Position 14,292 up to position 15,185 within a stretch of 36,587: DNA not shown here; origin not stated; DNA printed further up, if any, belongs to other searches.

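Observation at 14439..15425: Response regulator with two RAM (AsnC/Lrp ligand-binding-type) domains as output, embedded between two bifurcating-enzyme modules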

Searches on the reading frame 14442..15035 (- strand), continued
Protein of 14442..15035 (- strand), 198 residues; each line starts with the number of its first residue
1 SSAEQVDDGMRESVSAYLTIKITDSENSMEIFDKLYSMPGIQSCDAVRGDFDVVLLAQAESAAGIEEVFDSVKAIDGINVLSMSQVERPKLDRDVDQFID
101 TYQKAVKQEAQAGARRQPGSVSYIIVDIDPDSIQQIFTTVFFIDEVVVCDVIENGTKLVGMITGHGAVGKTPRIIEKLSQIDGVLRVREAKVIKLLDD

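Call 79: find_encoding_contigs(protein=P0429, flank=7000, max_places=1)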
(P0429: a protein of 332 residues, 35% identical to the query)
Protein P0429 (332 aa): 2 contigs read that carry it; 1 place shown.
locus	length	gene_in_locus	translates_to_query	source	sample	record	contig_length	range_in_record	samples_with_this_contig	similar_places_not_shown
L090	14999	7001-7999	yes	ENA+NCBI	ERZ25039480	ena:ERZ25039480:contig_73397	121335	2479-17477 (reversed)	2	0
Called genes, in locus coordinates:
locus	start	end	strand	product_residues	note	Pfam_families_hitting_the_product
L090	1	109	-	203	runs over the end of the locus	-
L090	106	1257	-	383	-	PF01882:DUF58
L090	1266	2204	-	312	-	PF00493:MCM (weak), PF20030:bpMoxR, PF00004:AAA (weak), PF07726:AAA_3, PF07728:AAA_5, PF17863:AAA_lid_2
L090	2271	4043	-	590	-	PF00384:Molybdopterin, PF01568:Molydop_binding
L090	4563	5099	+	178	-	PF14539:DUF4442 (weak), PF03061:4HBT (weak)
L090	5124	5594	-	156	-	PF04299:FMN_bind_2 (weak), PF01243:PNPOx_N, PF12900:Pyridox_ox_2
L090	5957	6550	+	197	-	-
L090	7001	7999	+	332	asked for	PF00072:Response_reg, PF01037:AsnC_trans_reg (faint)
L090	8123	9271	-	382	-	PF00753:Lactamase_B, PF12706:Lactamase_B_2 (weak)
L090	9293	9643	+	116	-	PF20114:DUF6504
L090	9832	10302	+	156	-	PF07238:PilZ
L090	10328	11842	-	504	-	PF03979:Sigma70_r1_1, PF00140:Sigma70_r1_2, PF04542:Sigma70_r2, PF04539:Sigma70_r3, PF04545:Sigma70_r4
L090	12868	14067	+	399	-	PF00009:GTP_EFTU, PF03144:GTP_EFTU_D2, PF03143:GTP_EFTU_D3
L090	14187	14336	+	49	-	PF00471:Ribosomal_L33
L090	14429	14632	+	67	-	PF00584:SecE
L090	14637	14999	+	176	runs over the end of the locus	PF02357:NusG, PF00467:KOW (weak)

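Call 81: search_protein_families(library=ncbifam, proteins=[L043:14542-16530:+, window:14442-15005:-], max_evalue=0.01)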
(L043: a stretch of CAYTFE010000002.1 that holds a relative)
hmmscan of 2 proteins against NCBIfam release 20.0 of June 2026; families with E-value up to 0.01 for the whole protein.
L043:14542-16530:+ (663 aa): 87 families (the best 25 are shown)
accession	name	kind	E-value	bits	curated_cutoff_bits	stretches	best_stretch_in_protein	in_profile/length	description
NF008468.0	PRK11360.1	equivalog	1e-62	212.4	646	2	490-662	442-612/616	two-component system sensor histidine kinase AtoS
NF052574.1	HisKinEspCMyxo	equivalog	3.9e-55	187.4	1200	1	373-661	370-640/785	serine histidine kinase EspC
NF038348.1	T2SS_HK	subfamily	1.5e-52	178.8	450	1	400-658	310-573/574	histidine kinase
NF052573.1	HisKinEspAMyxo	equivalog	1.8e-46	158.5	1400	1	395-661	361-614/755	serine histidine kinase EspA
NF010411.0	PRK13837.1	equivalog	2.2e-42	145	647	2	482-661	489-678/828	two-component system VirA-like sensor kinase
NF007688.0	PRK10364.1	equivalog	1.3e-39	136.3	479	2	511-660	307-453/460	two-component system sensor histidine kinase ZraS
NF046044.1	PnpS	equivalog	3.1e-36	125.2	400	2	487-657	215-390/390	two-component system histidine kinase PnpS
NF047497.1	HK_LIC_12097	equivalog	4.4e-33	114.5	500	2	491-658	200-366/367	LIC_12097 family sensor histidine kinase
NF010076.0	PRK13557.1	subfamily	1.4e-32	112.8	631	1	378-661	123-397/540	histidine kinase famiy protein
NF046026.1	HisKinCckACaul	equivalog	9e-31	106.7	1000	2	489-661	348-535/678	cell cycle histidine kinase CckA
NF046020.1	HisKinCckABruc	equivalog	2e-30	105.4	1000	2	490-658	527-707/868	cell cycle histidine kinase CckA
TIGR02966.1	phoR_proteo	equivalog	9.1e-28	97.2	334.2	1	481-655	153-332/333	phosphate regulon sensor histidine kinase PhoR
TIGR02916.1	PEP_his_kin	equivalog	9.4e-28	97.2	300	1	482-657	514-679/679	XrtA/PEP-CTERM system histidine kinase PrsK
NF047466.1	hybrid_RR_LvrB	exception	2.4e-27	96.1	500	1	486-658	195-376/377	hybrid histidine kinase/response regulator LvrB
TIGR02956.1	TMAO_torS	equivalog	6.6e-27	94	676.5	1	513-662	536-686/967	TMAO reductase system sensor histidine kinase/response regulator TorS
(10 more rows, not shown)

window:14442-15005:- (188 aa): 4 families
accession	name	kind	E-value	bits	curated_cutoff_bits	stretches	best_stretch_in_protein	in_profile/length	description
NF040947.1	trans_reg_LysM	equivalog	6.7e-07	29.2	180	1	2-69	58-125/136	HTH-type transcriptional regulator LysM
NF007840.0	PRK10553.1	equivalog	0.0045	17.3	113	0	14-73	15-74/87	chaperone NapD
NF047796.1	DhDoxPGlucAldDagF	equivalog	0.0058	16.3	300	1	49-160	15-122/241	2-dehydro-3-deoxy-phosphogluconate aldolase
TIGR03581.1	EF_0839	hypoth_equivalog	0.0091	15.7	222.4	1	45-160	7-118/236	conserved hypothetical protein EF_0839/AHA_3917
